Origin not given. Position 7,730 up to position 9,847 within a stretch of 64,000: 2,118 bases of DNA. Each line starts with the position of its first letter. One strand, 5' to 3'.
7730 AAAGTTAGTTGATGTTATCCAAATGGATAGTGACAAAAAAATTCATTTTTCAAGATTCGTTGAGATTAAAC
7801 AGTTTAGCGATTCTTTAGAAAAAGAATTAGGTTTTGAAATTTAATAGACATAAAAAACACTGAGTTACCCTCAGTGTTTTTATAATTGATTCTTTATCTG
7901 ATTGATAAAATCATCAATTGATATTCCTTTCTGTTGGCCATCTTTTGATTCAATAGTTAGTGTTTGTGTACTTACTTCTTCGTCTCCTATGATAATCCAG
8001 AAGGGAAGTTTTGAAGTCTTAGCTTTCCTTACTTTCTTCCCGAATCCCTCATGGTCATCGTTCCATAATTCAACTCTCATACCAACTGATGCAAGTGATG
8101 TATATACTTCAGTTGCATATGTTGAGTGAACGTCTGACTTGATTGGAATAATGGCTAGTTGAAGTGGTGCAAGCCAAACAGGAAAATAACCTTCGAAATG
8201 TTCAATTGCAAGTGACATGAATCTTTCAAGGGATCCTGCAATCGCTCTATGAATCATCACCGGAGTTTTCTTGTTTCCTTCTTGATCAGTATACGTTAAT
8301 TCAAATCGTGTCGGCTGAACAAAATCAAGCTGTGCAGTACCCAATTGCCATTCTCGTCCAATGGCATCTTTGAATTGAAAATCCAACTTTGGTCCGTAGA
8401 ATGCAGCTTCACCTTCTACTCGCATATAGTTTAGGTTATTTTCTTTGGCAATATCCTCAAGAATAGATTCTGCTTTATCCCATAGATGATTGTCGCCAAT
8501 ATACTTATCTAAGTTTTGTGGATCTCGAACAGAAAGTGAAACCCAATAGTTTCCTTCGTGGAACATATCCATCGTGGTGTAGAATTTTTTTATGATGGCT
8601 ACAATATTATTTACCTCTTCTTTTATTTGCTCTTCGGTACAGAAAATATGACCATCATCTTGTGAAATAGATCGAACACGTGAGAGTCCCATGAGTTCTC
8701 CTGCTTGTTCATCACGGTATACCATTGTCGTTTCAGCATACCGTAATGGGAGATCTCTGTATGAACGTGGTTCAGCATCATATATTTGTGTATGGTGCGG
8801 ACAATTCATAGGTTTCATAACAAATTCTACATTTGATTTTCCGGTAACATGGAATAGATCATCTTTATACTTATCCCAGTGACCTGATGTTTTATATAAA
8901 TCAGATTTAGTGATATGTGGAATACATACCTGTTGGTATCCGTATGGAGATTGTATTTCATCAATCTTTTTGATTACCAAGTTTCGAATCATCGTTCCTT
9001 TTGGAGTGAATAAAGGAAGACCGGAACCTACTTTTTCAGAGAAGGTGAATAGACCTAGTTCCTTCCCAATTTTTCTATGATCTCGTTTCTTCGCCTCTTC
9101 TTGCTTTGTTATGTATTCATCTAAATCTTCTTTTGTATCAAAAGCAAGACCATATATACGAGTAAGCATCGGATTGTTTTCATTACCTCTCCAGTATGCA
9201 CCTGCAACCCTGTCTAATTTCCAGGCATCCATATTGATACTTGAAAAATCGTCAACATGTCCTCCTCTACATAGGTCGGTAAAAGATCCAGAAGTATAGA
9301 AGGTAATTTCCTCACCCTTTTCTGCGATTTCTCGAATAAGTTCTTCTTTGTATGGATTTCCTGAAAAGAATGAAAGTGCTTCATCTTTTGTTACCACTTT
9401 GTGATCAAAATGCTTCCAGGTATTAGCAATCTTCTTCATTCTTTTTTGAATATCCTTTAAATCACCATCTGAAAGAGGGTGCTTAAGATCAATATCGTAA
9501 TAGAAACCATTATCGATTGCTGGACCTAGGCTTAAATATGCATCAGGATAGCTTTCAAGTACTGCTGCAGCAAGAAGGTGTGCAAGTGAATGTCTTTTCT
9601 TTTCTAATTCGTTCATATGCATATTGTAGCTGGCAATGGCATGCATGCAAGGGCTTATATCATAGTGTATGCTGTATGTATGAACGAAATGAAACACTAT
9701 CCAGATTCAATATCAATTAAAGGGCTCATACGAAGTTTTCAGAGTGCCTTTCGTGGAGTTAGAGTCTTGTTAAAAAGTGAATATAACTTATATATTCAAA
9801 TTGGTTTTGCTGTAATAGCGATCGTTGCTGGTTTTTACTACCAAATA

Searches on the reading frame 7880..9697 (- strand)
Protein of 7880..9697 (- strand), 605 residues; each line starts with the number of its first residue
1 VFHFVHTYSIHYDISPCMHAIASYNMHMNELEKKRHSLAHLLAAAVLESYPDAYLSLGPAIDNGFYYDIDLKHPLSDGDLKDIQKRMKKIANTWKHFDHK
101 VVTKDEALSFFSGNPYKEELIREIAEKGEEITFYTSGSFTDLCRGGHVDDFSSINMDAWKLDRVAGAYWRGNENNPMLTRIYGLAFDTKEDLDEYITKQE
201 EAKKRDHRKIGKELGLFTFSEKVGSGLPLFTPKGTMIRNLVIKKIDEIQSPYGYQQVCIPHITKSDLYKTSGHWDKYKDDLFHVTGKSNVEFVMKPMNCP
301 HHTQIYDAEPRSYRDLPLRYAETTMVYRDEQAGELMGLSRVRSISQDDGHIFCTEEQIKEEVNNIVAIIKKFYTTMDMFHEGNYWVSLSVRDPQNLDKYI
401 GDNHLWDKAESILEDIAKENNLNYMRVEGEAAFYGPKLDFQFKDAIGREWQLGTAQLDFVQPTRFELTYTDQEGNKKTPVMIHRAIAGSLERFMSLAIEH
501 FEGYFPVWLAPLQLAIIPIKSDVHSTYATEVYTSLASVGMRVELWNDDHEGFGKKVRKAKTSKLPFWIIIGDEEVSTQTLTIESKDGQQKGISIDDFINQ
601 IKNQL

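Call 17: search_protein_families(library=pfam, proteins=[window:7880-9697:-], max_evalue=0.00001)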
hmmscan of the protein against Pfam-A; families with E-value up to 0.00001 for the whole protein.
window:7880-9697:- (605 aa): 3 families
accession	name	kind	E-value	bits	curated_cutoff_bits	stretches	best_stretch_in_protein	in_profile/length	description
PF00587.30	tRNA-synt_2b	-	1.4e-42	146.2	29.3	1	288-501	7-179/179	tRNA synthetase class II core domain (G, H, P, S and T)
PF03129.25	HGTP_anticodon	-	4.6e-16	59.2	21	1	513-603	1-93/94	Anticodon binding domain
PF07973.19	tRNA_SAD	-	9.7e-07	29.1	24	1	131-182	1-44/44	Threonyl and Alanyl tRNA synthetase second additional domain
